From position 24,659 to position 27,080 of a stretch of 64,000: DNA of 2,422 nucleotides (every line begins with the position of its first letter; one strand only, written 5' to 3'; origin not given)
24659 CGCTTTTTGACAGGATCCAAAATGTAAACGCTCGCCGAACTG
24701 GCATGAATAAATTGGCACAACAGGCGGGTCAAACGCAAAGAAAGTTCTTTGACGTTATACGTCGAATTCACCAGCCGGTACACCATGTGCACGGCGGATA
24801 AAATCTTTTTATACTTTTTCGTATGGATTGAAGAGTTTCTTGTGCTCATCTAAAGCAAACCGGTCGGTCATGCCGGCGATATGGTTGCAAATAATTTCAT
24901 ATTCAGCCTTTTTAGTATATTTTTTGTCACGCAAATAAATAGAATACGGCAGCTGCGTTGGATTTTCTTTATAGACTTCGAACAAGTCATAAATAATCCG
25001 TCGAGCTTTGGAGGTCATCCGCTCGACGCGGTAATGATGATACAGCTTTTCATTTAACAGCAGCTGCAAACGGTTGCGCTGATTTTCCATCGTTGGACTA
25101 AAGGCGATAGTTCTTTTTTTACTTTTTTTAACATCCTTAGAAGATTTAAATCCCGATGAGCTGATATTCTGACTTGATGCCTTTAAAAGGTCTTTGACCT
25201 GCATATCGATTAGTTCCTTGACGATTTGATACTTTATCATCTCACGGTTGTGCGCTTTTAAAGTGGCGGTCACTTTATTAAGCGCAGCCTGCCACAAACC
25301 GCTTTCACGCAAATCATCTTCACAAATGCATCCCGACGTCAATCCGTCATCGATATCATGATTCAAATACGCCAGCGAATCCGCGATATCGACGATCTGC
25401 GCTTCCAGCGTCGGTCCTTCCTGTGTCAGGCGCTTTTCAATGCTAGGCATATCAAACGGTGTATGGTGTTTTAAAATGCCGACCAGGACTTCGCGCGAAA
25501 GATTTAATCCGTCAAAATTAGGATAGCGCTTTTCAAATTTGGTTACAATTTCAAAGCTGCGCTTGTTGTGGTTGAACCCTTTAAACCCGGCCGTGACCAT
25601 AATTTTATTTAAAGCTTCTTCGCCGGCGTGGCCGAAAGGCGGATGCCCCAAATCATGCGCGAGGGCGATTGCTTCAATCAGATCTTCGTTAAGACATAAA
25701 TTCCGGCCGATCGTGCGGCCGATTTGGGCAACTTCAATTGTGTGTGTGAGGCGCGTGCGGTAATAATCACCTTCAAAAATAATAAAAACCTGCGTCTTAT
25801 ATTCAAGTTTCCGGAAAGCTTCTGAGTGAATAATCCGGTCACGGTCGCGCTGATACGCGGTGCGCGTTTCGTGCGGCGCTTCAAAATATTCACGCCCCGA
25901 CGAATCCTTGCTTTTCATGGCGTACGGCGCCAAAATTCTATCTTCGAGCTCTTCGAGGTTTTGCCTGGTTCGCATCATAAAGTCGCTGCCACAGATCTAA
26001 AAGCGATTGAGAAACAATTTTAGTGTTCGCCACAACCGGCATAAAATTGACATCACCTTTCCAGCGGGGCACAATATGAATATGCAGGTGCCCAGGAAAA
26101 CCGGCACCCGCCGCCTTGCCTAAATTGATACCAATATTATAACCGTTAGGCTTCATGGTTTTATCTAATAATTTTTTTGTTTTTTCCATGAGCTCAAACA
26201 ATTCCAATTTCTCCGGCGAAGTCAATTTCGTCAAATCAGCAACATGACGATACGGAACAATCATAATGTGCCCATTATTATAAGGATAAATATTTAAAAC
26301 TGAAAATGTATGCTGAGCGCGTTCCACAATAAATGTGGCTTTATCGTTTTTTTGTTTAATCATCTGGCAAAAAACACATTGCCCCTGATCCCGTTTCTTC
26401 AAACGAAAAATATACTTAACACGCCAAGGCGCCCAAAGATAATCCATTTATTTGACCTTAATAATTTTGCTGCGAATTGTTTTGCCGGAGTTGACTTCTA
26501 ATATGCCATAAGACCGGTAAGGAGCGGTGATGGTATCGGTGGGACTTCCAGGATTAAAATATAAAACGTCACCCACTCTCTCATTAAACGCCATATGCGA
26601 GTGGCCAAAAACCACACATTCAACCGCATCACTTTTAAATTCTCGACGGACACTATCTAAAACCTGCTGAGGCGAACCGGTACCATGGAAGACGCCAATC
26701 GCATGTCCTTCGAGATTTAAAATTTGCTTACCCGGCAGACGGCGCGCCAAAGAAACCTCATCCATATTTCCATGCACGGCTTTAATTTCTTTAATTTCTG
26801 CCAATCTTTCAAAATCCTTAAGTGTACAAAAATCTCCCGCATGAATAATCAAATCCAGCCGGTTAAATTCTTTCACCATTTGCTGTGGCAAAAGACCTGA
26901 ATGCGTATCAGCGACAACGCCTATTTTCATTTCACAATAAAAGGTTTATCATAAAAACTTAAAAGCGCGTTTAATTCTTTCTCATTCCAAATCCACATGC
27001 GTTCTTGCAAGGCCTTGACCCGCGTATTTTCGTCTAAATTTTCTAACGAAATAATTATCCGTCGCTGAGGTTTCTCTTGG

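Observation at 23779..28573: Tightly overlapping five-gene operon: AAA ATPase with wHTH, metallophosphoesterase, HIT, dGTPase-like and GAF–HD-GYP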

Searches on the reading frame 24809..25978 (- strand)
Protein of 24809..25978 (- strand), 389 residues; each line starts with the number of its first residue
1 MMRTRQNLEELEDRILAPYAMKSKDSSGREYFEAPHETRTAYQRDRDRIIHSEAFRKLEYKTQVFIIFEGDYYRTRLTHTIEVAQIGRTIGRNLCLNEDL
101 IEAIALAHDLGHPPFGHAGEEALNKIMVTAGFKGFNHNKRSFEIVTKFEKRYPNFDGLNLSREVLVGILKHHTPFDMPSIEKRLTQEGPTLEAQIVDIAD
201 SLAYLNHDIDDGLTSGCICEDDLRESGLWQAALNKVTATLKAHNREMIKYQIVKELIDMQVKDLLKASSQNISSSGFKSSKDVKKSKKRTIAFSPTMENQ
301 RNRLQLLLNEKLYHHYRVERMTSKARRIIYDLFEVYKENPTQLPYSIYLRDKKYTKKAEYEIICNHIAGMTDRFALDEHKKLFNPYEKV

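Call 3: search_protein_families(library=pfam, proteins=[window:24809-25978:-], max_evalue=0.01)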
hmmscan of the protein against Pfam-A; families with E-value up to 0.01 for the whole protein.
window:24809-25978:- (389 aa): 2 families
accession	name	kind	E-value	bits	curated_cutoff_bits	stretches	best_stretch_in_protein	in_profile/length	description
PF01966.28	HD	-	1.6e-22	80.4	22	1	76-204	1-115/116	HD domain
PF13286.11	HD_assoc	-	1.6e-21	77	22.2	1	291-381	1-91/91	Phosphohydrolase-associated domain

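Call 4: search_protein_families(library=padloc, proteins=[window:24809-25978:-], max_evalue=0.01)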
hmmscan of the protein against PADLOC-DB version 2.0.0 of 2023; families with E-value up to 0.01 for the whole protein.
window:24809-25978:- (389 aa): 3 families
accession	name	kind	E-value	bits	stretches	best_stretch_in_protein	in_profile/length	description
PDLC02374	dGTPase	-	3e-95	317.9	1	21-385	22-373/395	-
PDLC01254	Cas3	-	0.00013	20.3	1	73-189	6-103/164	CAS-I; effector_G3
PDLC00940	Cas3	-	0.009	14.2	0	78-188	3-118/178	CRISPR-associated endonuclease Cas3-HD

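Call 5: search_protein_families(library=ncbifam, proteins=[window:24809-25978:-], max_evalue=0.01)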
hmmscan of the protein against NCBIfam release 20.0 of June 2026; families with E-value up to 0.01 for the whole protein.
window:24809-25978:- (389 aa): 12 families
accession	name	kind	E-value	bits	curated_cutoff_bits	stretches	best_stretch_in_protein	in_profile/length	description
NF002326.0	PRK01286.1-1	equivalog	1.8e-135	452.2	390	1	14-387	7-377/379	deoxyguanosinetriphosphate triphosphohydrolase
NF002328.0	PRK01286.1-3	equivalog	3.8e-106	355.5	467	1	13-384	12-398/404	deoxyguanosinetriphosphate triphosphohydrolase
NF002327.0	PRK01286.1-2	equivalog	3.2e-103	345.4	393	1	2-385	2-339/345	deoxyguanosinetriphosphate triphosphohydrolase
TIGR01353.1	dGTP_triPase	subfamily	1.8e-83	281.3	152.35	2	38-182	1-154/389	dGTP triphosphohydrolase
NF002329.0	PRK01286.1-4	equivalog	9.6e-81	271.7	494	1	2-385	1-337/342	deoxyguanosinetriphosphate triphosphohydrolase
NF002330.0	PRK01286.1-5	equivalog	4.3e-79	266.4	511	1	15-383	1-376/384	deoxyguanosinetriphosphate triphosphohydrolase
NF041026.1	antiphage_dGTPase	exception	5.5e-72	243.2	400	2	34-178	11-163/425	anti-phage deoxyguanosine triphosphatase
NF003701.1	PRK05318.1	subfamily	3.2e-65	220.7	383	2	35-179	13-166/426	anti-phage deoxyguanosine triphosphatase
NF002829.0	PRK03007.1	equivalog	1.8e-53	182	385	2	27-170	15-163/425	deoxyguanosinetriphosphate triphosphohydrolase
NF002205.0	PRK01096.1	equivalog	2.3e-28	99.4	439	1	33-125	19-127/444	deoxyguanosinetriphosphate triphosphohydrolase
NF003429.0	PRK04926.1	equivalog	1.7e-23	83.3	405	1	34-129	24-138/500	dGTPase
TIGR00277.1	HDIG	domain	5e-05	23.1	27.6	1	77-149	6-69/84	HDIG domain-containing metalloprotein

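Call 59: search_solved_structures(query=window:24809-25978:-, max_evalue=1e-10)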
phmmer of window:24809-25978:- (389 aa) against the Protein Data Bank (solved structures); distinct sequences matched with E-value up to 1e-10: 17.
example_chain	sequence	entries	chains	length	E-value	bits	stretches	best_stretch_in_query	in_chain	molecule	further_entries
2dqb_A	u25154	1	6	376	1.7e-90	307.2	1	4-382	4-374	Deoxyguanosinetriphosphate triphosphohydrolase, putative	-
9p8w_A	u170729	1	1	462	1.3e-44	156.2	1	30-178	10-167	Deoxyguanosinetriphosphate triphosphohydrolase-like protein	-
7lwz_B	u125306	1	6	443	1.1e-42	149.8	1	36-172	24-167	Deoxyguanosinetriphosphate triphosphohydrolase-like protein 1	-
9vwa_A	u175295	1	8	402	1.1e-33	120.2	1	38-219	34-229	Deoxyguanosinetriphosphate triphosphohydrolase-like protein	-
9vwc_A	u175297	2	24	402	2e-32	116.1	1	39-219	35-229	Deoxyguanosinetriphosphate triphosphohydrolase-like protein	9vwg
3bg2_A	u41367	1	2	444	3.2e-19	72.7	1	33-162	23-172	DGTP triphosphohydrolase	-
7tu0_A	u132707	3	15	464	3.9e-19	72.4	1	33-162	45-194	dGTP triphosphohydrolase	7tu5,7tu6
7tu1_A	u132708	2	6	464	1.9e-18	70.1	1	33-162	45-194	dGTP triphosphohydrolase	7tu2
2pgs_A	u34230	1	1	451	4.8e-18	68.8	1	33-135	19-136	Putative deoxyguanosinetriphosphate triphosphohydrolase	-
7tu7_A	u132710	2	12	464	6.2e-18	68.4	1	33-162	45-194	dGTP triphosphohydrolase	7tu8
4x9e_A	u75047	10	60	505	1.6e-17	67.1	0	33-96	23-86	Deoxyguanosinetriphosphate triphosphohydrolase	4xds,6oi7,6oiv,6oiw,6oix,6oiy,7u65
9p8t_A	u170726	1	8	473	3.2e-17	66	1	30-171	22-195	DNTP triphosphohydrolase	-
9p8s_A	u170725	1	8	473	3.8e-17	65.8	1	30-171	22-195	DNTP triphosphohydrolase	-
7tu3_A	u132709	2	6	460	8.2e-17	64.7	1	33-162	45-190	dGTP triphosphohydrolase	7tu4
9p8v_A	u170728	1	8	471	4.2e-15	59.1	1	30-171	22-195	DNTP triphosphohydrolase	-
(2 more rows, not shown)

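Call 63: search_solved_structures(query=window:24809-25978:-, max_evalue=1e-60, show_alignments=1)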
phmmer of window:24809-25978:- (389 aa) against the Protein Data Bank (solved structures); distinct sequences matched with E-value up to 1e-60: 1.
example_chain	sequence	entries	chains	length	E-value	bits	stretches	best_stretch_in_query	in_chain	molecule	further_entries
2dqb_A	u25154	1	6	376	1.7e-90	307.2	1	4-382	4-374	Deoxyguanosinetriphosphate triphosphohydrolase, putative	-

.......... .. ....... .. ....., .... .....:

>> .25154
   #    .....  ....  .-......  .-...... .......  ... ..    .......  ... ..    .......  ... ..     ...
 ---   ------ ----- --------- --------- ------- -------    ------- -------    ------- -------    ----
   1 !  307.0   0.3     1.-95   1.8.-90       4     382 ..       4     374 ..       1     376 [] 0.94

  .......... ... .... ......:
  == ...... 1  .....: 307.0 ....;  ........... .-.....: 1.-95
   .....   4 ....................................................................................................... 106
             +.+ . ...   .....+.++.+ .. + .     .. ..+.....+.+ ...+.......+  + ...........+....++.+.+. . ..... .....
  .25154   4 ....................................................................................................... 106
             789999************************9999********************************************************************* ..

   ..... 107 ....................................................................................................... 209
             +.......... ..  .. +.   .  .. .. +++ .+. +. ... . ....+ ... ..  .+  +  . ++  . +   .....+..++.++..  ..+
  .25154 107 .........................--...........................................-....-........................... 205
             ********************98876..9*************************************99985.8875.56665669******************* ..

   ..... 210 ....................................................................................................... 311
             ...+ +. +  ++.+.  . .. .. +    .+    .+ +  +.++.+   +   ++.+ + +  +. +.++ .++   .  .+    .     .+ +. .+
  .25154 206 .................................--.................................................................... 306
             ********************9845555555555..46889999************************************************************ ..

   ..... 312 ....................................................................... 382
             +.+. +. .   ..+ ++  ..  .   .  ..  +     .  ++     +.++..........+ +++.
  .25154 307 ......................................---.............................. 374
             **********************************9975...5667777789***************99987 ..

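Call 65: find_homologous_proteins(query=A3, max_evalue=1e-30)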
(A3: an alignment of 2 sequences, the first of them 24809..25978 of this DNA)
Query A3 (2 sequences) (389 aa, profile of the alignment): 8000 proteins with E <= 1e-30 among 8000 candidates; the best 120 are listed.
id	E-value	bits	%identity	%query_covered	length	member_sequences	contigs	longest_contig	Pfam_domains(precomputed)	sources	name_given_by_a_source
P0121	8.2e-237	804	100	100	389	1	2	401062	PF13286.12,PF01966.29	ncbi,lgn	-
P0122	1.5e-199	681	81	100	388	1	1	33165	PF13286.12,PF01966.29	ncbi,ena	-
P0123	3.0e-198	677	80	100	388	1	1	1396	PF13286.12,PF01966.29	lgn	-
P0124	3.4e-197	673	79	100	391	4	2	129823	PF13286.12,PF01966.29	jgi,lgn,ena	-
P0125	1.8e-195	668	79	100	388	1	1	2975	PF13286.12,PF01966.29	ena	-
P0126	2.6e-194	664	77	100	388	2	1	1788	PF13286.12,PF01966.29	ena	-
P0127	2.0e-193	661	79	100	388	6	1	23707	PF13286.12,PF01966.29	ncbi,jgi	-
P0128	4.5e-193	660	78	100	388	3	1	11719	PF13286.12,PF01966.29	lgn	-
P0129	1.1e-192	659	-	-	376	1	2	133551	PF13286.12,PF01966.29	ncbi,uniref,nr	ncbi:deoxyguanosinetriphosphate triphosphohydrolase-like protein [Thermus composti]|uniref:Deoxyguan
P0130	2.6e-192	657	77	100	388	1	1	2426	PF13286.12,PF01966.29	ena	-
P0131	9.1e-192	655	78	100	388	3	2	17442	PF13286.12,PF01966.29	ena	-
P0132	1.7e-191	655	-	-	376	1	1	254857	PF13286.12,PF01966.29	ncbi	ncbi:deoxyguanosinetriphosphate triphosphohydrolase [Thermus sp. FJN-A]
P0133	2.3e-190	651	74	100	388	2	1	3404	PF13286.12,PF01966.29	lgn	-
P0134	4.3e-190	650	77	100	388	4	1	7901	PF13286.12,PF01966.29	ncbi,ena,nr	ncbi:MAG TPA: deoxyguanosinetriphosphate triphosphohydrolase [Candidatus Omnitrophota bacterium]|nr:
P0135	5.1e-189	646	77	100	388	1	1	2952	PF13286.12,PF01966.29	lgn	-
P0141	1.2e-187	642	-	-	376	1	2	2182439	PF13286.12,PF01966.29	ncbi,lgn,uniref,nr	ncbi:deoxyguanosinetriphosphate triphosphohydrolase [Thermus antranikianii]|uniref:Deoxyguanosinetri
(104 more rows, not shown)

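Call 66: find_encoding_contigs(protein=P0141, flank=7000, max_places=1)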
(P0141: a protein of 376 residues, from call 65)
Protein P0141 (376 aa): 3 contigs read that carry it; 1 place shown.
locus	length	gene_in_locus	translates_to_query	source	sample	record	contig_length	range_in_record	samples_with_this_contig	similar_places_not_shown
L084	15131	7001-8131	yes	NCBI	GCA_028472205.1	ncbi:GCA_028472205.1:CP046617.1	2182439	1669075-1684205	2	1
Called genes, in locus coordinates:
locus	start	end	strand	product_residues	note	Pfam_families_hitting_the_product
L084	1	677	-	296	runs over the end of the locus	PF00491:Arginase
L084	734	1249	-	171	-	-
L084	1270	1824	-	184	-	PF13808:DDE_Tnp_1_assoc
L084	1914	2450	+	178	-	PF02620:YceD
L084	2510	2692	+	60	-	PF01783:Ribosomal_L32p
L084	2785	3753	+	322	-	PF08545:ACP_syn_III, PF08541:ACP_syn_III_C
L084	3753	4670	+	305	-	PF00698:Acyl_transf_1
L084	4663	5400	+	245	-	PF00106:adh_short, PF08659:KR, PF13561:adh_short_C2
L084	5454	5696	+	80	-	PF23297:ACP_SdgA_C (weak), PF00550:PP-binding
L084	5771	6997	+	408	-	PF00109:ketoacyl-synt, PF00108:Thiolase_N (faint), PF02801:Ketoacyl-synt_C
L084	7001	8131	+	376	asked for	PF01966:HD, PF13286:HD_assoc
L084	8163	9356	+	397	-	PF12897:Asp_aminotransf, PF00155:Aminotran_1_2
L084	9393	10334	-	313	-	PF01479:S4, PF00849:PseudoU_synth_2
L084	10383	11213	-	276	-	PF00005:ABC_tran, PF13304:AAA_21 (faint)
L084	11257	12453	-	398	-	PF13458:Peripla_BP_6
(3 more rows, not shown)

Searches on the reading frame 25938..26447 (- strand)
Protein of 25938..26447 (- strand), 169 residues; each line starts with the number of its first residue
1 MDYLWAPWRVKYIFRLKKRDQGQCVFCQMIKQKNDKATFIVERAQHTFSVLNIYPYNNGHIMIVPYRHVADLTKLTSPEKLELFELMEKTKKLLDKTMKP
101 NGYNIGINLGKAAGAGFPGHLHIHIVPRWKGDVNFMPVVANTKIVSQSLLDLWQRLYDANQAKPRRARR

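Call 3: search_protein_families(library=pfam, proteins=[window:25938-26447:-], max_evalue=0.01)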
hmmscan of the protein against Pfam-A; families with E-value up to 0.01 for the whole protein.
window:25938-26447:- (169 aa): 3 families
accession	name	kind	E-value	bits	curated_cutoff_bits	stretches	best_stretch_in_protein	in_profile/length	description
PF01230.28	HIT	-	4.7e-15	56.4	21.5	1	37-129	5-96/98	HIT domain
PF11969.13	DcpS_C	-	5.5e-10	40.1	24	1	23-126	1-100/114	Scavenger mRNA decapping enzyme C-term binding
PF04677.20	CwfJ_C_1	-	2e-05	24.9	21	1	18-82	8-70/122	Protein similar to CwfJ C-terminus 1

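Call 4: search_protein_families(library=padloc, proteins=[window:25938-26447:-], max_evalue=0.01)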
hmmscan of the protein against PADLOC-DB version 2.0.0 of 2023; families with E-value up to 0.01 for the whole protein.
window:25938-26447:- (169 aa): 1 family
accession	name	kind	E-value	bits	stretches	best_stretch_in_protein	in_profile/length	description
PDLC00441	ThsC2|ThsC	-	4e-11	40.9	1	19-128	9-115/148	HIT family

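Call 5: search_protein_families(library=ncbifam, proteins=[window:25938-26447:-], max_evalue=0.01)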
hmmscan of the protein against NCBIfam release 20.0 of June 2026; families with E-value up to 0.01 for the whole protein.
window:25938-26447:- (169 aa): 2 families
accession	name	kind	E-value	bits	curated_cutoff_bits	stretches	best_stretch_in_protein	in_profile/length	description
NF052622.1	ATPAdlTfActino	equivalog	2.7e-47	160.5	290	1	2-156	13-170/176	ATP adenylyltransferase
NF045834.1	M_plasma_HinT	exception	2.5e-10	41.1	130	1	26-127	2-100/102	histidine triad protein HinT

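Call 60: search_solved_structures(query=window:25938-26447:-, max_evalue=0.00001)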
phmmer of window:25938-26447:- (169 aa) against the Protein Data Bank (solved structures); distinct sequences matched with E-value up to 0.00001: 18.
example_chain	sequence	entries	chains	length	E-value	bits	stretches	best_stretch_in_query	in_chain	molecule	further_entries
3ano_A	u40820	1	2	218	1.2e-37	132.6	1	3-157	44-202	AP-4-A phosphorylase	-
3wo5_A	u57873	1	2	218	2.2e-37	131.7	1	3-157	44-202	AP-4-A phosphorylase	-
6af2_A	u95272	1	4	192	3.5e-37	131.1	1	3-155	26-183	HIT domain-containing protein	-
1ems_A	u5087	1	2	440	1.1e-12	51.4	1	36-134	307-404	NIT-FRAGILE HISTIDINE TRIAD FUSION PROTEIN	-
3o0m_A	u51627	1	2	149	2e-12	50.5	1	23-133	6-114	HIT family protein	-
2eo4_A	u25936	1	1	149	2e-12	50.5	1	24-133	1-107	150aa long hypothetical histidine triad nucleotide-binding protein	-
3l7x_A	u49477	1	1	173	5.1e-11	45.9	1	20-132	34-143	Putative Hit-like protein involved in cell-cycle regulation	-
3oj7_A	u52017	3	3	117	8e-11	45.3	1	23-126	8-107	Putative histidine triad family protein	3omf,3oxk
6iq1_A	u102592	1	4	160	1.2e-10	44.8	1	22-128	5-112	Adenosine 5'-monophosphoramidase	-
3imi_A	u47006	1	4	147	1.3e-10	44.6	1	22-135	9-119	HIT family protein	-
1y23_A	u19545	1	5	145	2.3e-10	43.8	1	23-132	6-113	Histidine triad protein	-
3ksv_A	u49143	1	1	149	1.9e-08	37.6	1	22-149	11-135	Uncharacterized protein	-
5uvm_A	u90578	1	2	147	4.5e-08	36.4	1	23-126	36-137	Histidine triad (HIT) protein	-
9uch_A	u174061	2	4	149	1.6e-07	34.6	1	39-134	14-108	Bis(5'-adenosyl)-triphosphatase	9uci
1fhi_A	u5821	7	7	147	6.7e-07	32.5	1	39-134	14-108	FRAGILE HISTIDINE TRIAD PROTEIN | FRAGILE HISTIDINE PROTEIN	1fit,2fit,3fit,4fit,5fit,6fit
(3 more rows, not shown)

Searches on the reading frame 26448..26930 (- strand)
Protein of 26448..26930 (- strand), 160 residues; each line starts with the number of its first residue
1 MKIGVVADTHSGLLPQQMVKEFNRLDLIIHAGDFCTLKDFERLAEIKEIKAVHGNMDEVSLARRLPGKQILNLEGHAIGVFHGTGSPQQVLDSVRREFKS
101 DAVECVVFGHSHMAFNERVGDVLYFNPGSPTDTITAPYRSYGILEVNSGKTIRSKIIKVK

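Call 3: search_protein_families(library=pfam, proteins=[window:26448-26930:-], max_evalue=0.01)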
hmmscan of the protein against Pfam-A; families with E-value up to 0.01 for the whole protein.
window:26448-26930:- (160 aa): 2 families
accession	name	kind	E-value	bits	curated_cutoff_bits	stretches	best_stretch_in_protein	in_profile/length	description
PF12850.12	Metallophos_2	-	9.3e-37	126.8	27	1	1-148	1-153/154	Calcineurin-like phosphoesterase superfamily domain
PF00149.33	Metallophos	-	5.1e-06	27.5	21.5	1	1-66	1-81/191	Calcineurin-like phosphoesterase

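Call 4: search_protein_families(library=padloc, proteins=[window:26448-26930:-], max_evalue=0.01)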
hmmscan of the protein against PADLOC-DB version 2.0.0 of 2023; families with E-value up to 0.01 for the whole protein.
window:26448-26930:- (160 aa): 1 family
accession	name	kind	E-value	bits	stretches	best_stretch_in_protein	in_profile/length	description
PDLC04908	PDC-S10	-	2.7e-06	24.8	1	1-46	10-51/223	-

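Call 5: search_protein_families(library=ncbifam, proteins=[window:26448-26930:-], max_evalue=0.01)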
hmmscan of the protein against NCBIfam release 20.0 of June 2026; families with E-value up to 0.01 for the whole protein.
window:26448-26930:- (160 aa): 2 families
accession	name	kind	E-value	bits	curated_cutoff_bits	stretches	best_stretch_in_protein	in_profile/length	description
TIGR00040.1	yfcE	subfamily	1.6e-29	103.1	56.25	1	1-151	1-155/158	YfcE family phosphodiesterase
NF006988.0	PRK09453.1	equivalog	2.6e-12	46.9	117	1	1-149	1-165/183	phosphodiesterase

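Call 61: search_solved_structures(query=window:26448-26930:-, max_evalue=0.00001)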
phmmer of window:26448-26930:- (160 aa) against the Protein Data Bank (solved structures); distinct sequences matched with E-value up to 0.00001: 5.
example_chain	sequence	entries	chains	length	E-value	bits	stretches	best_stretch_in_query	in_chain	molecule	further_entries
2kkn_A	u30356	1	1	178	3e-15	59.5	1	12-150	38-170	Uncharacterized protein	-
2ahd_A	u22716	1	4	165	9.5e-10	41.6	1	1-146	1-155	Phosphodiesterase MJ0936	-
1s3l_A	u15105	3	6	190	1.6e-09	40.9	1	1-146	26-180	Hypothetical protein MJ0936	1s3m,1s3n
5xce_A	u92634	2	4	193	2.6e-07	33.7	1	11-150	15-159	Vacuolar protein sorting-associated protein 29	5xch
5xcj_A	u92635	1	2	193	6.8e-07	32.4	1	11-150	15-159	Vacuolar protein sorting-associated protein 29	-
